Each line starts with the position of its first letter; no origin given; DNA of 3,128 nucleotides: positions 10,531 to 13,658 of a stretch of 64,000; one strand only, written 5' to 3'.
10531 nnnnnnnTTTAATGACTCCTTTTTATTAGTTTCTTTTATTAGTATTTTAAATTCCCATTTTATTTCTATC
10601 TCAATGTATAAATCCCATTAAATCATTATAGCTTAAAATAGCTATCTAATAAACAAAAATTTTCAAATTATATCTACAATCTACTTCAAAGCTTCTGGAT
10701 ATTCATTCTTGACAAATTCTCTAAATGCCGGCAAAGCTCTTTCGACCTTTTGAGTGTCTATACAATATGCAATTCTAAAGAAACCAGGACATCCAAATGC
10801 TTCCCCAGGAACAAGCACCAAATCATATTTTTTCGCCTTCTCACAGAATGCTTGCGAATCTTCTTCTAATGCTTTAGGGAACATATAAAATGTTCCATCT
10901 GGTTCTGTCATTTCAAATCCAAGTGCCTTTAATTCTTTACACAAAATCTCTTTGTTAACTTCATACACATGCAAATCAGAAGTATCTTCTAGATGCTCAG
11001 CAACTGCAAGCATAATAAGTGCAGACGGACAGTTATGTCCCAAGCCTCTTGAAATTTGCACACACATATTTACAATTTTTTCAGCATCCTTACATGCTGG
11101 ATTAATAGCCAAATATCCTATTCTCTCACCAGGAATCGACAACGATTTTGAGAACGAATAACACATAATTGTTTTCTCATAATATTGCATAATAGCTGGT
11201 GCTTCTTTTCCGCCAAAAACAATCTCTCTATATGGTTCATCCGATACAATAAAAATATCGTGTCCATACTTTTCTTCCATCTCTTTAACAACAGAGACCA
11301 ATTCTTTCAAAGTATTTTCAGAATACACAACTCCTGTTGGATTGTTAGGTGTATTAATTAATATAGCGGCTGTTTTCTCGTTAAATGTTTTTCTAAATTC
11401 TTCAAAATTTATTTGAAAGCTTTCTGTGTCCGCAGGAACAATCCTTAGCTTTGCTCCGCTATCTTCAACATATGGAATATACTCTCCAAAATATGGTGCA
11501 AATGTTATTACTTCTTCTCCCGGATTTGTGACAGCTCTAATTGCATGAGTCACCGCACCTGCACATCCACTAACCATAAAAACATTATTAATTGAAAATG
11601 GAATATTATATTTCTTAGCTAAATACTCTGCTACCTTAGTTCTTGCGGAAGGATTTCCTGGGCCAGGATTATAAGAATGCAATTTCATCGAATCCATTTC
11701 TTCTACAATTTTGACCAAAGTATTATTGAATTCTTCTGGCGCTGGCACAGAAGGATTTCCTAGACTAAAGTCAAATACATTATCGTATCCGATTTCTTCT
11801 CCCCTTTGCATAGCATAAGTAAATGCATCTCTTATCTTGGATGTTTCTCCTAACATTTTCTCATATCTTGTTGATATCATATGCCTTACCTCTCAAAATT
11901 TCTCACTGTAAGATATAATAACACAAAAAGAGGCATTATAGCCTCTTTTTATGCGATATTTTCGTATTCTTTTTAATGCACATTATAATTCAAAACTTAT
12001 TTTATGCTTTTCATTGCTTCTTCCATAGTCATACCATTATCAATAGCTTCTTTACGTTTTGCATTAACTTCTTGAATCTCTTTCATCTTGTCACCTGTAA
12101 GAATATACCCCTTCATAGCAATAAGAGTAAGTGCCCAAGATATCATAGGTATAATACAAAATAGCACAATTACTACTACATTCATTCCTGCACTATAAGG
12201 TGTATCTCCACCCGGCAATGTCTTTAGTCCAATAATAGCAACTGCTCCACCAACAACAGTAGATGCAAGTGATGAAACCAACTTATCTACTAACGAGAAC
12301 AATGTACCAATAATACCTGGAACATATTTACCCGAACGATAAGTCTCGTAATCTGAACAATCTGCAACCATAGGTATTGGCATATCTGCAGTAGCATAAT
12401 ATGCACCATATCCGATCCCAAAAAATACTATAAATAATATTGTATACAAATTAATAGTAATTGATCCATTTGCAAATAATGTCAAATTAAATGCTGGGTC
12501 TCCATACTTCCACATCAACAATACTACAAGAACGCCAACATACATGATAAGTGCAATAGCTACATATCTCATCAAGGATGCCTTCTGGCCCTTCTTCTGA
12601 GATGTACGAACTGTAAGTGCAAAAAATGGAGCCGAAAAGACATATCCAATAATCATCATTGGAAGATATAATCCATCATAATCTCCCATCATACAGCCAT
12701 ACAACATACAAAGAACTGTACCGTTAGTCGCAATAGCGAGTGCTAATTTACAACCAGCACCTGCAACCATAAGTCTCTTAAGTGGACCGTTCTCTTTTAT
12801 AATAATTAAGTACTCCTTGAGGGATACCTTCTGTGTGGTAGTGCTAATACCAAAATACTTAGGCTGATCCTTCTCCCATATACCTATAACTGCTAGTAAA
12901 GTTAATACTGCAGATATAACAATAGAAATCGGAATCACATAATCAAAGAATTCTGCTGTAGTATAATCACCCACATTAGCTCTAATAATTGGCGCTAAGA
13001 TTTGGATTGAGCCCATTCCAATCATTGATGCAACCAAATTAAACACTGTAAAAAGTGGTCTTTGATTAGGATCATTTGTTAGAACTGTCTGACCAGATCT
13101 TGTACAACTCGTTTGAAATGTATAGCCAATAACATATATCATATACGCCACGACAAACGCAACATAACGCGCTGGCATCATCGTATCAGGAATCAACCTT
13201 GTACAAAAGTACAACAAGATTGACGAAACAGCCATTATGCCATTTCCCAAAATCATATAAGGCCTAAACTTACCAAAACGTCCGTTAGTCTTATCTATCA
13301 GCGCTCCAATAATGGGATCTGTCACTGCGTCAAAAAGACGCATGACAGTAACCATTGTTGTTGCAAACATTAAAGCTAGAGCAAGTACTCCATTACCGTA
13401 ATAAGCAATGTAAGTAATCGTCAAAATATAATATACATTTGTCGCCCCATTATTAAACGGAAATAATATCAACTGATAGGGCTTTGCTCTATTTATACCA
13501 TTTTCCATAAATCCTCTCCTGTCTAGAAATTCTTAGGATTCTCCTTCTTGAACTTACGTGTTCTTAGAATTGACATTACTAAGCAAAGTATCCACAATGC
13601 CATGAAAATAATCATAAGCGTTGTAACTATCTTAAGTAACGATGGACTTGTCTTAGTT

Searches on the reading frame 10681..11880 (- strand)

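Call 74: search_protein_families(library=pfam, proteins=[window:10681-11880:-], max_evalue=0.000001)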
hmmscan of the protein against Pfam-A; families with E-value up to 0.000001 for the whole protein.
window:10681-11880:- (399 aa): 1 family
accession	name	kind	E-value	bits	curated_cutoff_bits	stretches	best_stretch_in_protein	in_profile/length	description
PF00155.27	Aminotran_1_2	-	1.5e-56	192.6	19.7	1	34-384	2-359/361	Aminotransferase class I and II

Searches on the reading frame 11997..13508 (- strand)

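Call 74: search_protein_families(library=pfam, proteins=[window:11997-13508:-], max_evalue=0.000001)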
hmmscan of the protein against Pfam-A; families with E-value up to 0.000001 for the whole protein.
window:11997-13508:- (503 aa): 1 family
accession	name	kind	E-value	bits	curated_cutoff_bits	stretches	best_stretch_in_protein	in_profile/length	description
PF13347.12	MFS_2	-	2.8e-36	125.4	27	1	22-468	8-423/427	MFS/sugar transport protein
